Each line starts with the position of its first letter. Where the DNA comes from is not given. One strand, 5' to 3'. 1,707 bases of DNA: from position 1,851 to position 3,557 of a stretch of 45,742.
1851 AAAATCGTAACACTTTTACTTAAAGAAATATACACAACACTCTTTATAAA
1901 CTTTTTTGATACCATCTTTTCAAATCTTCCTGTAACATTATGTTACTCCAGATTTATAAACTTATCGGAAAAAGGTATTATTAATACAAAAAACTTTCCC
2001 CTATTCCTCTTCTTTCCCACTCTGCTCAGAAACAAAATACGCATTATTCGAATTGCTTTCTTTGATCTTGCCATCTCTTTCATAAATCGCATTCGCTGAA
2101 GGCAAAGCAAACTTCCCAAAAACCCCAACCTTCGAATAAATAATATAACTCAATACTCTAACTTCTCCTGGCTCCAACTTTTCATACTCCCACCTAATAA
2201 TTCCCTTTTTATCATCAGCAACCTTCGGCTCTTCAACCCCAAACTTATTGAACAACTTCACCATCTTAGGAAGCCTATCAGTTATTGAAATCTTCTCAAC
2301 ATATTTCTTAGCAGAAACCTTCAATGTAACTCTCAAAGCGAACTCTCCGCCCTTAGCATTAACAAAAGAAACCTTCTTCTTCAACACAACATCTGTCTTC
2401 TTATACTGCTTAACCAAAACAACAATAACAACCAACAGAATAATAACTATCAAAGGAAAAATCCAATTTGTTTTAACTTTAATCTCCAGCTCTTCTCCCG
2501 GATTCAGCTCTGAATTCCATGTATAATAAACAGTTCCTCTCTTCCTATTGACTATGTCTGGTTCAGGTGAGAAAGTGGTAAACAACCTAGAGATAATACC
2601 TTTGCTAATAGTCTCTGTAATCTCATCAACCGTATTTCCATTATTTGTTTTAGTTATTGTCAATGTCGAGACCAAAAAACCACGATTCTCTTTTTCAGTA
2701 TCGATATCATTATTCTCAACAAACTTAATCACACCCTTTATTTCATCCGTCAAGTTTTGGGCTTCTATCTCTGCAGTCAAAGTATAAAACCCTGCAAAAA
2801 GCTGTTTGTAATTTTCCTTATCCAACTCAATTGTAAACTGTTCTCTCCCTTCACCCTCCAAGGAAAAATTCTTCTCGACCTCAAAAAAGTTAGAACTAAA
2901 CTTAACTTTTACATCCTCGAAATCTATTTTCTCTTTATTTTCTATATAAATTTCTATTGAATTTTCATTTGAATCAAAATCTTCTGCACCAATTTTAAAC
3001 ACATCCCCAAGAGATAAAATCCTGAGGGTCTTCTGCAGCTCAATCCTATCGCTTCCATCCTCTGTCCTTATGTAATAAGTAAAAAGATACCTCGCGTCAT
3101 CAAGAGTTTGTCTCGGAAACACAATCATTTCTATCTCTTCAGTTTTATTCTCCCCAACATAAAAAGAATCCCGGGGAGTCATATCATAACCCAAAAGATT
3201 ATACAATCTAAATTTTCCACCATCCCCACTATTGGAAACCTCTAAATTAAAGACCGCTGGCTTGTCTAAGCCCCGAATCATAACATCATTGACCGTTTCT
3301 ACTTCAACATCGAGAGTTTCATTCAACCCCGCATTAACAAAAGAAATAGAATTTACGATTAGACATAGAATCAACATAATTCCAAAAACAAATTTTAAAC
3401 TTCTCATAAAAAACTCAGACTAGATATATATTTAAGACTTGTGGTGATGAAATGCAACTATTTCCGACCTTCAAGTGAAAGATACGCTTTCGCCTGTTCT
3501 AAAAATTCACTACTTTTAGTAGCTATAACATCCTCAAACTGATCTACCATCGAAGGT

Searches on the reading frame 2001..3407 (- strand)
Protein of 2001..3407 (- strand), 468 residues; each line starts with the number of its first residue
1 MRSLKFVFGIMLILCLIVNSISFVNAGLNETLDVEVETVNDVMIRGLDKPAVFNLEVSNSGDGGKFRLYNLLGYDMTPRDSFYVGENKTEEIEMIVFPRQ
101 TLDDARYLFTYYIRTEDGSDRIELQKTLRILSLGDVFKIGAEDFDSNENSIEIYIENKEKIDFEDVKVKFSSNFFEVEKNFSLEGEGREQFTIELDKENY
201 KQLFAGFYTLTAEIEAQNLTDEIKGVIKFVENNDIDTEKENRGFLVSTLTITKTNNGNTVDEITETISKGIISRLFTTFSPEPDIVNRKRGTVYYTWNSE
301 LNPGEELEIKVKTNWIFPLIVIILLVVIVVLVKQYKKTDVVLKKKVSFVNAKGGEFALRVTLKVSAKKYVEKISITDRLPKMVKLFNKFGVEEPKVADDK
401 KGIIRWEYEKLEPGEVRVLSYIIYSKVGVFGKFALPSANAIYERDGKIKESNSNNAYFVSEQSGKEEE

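Call 80: search_protein_families(library=pfam, alignment_id=A4, max_evalue=0.00001)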
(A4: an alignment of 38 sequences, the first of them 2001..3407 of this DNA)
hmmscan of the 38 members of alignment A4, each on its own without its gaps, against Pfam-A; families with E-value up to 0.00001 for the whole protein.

A. member 1, window:2001-3407:- (468 aa): 0 families

B. families by the number of members that match (of 38 scanned): 39 families (the first 25 are shown)
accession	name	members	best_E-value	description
PF00118.29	Cpn60_TCP1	1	4.5e-177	TCP-1/cpn60 chaperonin family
PF01411.24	tRNA-synt_2c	1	2.6e-135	tRNA synthetases class II (A)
PF01916.23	DS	1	1.7e-99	Deoxyhypusine synthase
PF00493.29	MCM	1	2.5e-91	MCM P-loop domain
PF00352.27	TBP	1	2.3e-58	Transcription factor TFIID (or TATA-binding protein, TBP)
PF01694.28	Rhomboid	1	5.5e-28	Rhomboid domain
PF00571.33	CBS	1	6.1e-28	CBS domain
PF01944.22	SpoIIM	1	5.7e-26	Stage II sporulation protein M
PF00892.27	EamA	1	2.5e-25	EamA-like transporter family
PF17207.9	MCM_OB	1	7.2e-25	MCM OB domain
PF17855.7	MCM_lid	1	3.3e-23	MCM AAA-lid domain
PF13847.12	Methyltransf_31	1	1.4e-19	Methyltransferase domain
PF08241.18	Methyltransf_11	1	2e-19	Methyltransferase domain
PF01176.25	eIF-1a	1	6.7e-19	Translation initiation factor 1A / IF-1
PF13649.12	Methyltransf_25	1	5.1e-18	Methyltransferase domain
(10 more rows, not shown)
